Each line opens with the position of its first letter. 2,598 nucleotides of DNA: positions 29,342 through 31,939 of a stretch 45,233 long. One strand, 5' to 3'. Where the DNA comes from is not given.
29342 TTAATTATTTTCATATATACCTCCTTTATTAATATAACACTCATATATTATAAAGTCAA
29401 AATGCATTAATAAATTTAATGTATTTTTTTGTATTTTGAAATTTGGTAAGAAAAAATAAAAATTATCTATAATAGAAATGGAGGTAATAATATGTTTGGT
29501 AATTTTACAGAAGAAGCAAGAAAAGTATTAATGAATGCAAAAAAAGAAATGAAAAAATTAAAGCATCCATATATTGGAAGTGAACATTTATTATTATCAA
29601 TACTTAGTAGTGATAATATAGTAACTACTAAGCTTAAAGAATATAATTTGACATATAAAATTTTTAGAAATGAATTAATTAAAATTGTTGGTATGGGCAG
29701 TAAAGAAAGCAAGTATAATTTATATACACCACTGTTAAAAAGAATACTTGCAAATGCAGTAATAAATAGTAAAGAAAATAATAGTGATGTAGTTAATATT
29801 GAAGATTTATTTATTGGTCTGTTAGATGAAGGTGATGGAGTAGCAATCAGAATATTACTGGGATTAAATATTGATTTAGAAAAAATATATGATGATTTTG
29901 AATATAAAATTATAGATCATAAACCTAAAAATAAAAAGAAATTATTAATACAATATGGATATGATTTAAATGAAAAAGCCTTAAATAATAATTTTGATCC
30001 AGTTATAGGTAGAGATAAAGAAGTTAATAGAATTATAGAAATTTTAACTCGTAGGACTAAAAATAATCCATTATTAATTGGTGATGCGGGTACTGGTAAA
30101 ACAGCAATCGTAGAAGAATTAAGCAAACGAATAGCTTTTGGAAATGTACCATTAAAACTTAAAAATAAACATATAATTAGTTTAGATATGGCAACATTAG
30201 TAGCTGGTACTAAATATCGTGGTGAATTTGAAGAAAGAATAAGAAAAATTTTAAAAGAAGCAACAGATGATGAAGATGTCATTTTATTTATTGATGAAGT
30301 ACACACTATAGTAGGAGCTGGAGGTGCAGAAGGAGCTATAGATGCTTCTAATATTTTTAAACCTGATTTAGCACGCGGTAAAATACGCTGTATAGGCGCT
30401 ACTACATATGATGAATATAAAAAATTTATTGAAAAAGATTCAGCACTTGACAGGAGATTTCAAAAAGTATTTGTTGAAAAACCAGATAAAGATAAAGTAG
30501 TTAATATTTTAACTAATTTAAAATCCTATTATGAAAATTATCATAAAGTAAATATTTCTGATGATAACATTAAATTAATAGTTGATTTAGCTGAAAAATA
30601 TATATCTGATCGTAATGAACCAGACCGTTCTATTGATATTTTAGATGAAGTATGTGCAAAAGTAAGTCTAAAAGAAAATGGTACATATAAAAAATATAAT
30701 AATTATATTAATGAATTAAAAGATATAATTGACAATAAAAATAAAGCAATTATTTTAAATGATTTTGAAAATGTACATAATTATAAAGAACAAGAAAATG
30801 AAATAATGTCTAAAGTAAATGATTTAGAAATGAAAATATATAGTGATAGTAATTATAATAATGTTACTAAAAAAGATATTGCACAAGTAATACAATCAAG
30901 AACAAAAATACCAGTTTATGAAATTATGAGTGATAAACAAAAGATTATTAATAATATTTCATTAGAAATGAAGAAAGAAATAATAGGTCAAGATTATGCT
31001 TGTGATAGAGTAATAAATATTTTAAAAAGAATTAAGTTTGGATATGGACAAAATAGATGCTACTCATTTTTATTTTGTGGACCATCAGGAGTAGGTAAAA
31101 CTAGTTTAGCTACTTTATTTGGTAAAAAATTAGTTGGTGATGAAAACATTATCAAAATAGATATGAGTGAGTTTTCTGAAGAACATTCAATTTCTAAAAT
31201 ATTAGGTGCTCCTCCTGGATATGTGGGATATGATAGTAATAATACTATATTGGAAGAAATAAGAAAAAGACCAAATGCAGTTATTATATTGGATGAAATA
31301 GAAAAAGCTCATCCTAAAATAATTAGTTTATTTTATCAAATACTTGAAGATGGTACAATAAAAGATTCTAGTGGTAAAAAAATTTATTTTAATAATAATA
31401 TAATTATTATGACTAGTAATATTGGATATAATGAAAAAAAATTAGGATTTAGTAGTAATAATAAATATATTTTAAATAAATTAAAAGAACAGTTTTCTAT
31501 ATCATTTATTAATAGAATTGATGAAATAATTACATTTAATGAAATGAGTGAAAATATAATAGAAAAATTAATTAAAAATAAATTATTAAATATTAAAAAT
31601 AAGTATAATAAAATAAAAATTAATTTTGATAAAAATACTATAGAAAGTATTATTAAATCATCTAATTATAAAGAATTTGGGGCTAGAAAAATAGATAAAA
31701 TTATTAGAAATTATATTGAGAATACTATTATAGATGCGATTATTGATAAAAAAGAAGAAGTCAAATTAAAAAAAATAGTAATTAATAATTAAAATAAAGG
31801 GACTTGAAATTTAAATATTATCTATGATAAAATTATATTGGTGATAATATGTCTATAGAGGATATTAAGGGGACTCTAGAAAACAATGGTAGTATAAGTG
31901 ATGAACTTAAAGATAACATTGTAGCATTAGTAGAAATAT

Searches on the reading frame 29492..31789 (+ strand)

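Call 21: search_protein_families(library=pfam, proteins=[window:29492-31789:+], max_evalue=0.001)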
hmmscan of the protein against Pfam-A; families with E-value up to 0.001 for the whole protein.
window:29492-31789:+ (766 aa): 19 families
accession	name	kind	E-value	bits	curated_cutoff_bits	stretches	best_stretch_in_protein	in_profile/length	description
PF07724.20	AAA_2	-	1.4e-45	155.7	27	1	524-679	4-166/166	AAA domain (Cdc48 subfamily)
PF00004.35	AAA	-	2.4e-23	83.4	21.2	2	194-325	2-125/131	ATPase family associated with various cellular activities (AAA)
PF17871.7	AAA_lid_9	-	4.9e-23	81.5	22.8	1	333-433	2-102/104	AAA lid domain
PF07728.20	AAA_5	-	1.7e-16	60.9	22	2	526-648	2-127/139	AAA domain (dynein-related subfamily)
PF02861.25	Clp_N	-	1.8e-15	57.3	20.7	2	16-67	1-53/53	Clp amino terminal domain, pathogenicity island component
PF13401.12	AAA_22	-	2.7e-13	50.8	27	1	523-620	5-110/130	AAA domain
PF13191.12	AAA_16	-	3.2e-12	47.7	32.6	1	171-214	2-48/167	AAA ATPase domain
PF00158.32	Sigma54_activat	-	2.3e-08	34.3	20.2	1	523-641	22-140/168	Sigma-54 interaction domain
PF13173.12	AAA_14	-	3.9e-08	33.8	27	0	528-606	7-74/129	AAA domain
PF10431.15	ClpB_D2-small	-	8.3e-08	32.6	21.9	1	688-755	4-73/81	C-terminal, D2-small domain, of ClpB protein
PF12775.13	AAA_7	-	2.9e-07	30.6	25.8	0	188-215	31-58/181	P-loop containing dynein motor region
PF01078.27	Mg_chelatase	-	3.5e-06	27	20.3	0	576-686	89-203/207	Magnesium chelatase, subunit ChlI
PF23569.1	NBD_SMAX1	-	3.8e-06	27.2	27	1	174-247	15-88/212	SMAX1 nucleotide binding domain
PF05621.17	TniB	-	1.3e-05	25.2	22.4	0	180-213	25-58/189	Bacterial TniB protein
PF13238.12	AAA_18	-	5.9e-05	24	29.4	0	194-229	2-27/128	AAA domain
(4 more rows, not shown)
